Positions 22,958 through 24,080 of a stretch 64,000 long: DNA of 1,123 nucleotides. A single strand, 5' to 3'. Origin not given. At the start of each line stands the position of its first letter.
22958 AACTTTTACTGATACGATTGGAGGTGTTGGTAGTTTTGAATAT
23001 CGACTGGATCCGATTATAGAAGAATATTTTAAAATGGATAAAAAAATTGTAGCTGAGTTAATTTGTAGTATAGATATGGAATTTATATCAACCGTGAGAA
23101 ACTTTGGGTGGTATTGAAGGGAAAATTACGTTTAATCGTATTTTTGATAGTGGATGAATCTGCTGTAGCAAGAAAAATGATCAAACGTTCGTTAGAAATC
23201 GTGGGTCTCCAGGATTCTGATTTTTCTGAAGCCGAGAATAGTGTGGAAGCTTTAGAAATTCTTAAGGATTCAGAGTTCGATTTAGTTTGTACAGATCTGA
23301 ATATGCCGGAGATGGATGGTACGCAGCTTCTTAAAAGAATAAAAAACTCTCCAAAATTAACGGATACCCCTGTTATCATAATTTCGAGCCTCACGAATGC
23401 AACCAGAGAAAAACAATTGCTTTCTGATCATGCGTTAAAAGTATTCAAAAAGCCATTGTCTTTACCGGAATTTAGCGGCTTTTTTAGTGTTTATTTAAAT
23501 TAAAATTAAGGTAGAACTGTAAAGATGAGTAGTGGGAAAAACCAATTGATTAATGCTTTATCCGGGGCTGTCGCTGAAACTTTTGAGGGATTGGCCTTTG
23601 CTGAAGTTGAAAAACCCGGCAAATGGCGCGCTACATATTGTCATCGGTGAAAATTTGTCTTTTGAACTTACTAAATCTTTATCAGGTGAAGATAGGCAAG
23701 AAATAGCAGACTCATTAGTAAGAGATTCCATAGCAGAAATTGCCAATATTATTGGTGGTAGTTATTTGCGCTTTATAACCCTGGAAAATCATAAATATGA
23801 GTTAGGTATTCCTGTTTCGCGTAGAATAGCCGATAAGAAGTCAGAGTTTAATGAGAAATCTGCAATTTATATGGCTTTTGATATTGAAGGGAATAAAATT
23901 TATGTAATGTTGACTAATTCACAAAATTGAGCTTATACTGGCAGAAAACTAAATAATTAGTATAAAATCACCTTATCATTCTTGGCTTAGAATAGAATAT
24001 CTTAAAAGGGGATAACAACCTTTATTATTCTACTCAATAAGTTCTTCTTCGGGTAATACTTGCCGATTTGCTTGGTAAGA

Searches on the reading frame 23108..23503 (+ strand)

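Call 51: search_protein_families(library=pfam, proteins=[window:23108-23503:+])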
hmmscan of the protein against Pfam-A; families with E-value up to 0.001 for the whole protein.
window:23108-23503:+ (131 aa): 1 family
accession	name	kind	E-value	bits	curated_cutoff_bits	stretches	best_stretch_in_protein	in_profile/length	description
PF00072.30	Response_reg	-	1.4e-20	73.9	30.2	1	13-121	2-105/111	Response regulator receiver domain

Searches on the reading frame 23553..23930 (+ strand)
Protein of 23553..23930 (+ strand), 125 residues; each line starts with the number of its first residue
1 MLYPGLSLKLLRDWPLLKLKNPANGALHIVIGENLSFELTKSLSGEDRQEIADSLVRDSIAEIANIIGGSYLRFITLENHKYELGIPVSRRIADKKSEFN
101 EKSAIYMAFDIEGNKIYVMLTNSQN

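Call 51: search_protein_families(library=pfam, proteins=[window:23553-23930:+])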
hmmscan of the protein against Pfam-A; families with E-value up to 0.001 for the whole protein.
window:23553-23930:+ (125 aa): 1 family
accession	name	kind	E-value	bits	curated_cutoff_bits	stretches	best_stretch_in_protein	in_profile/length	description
PF13690.11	CheX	-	4.3e-08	33.6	27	1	18-102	6-85/94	Chemotaxis phosphatase CheX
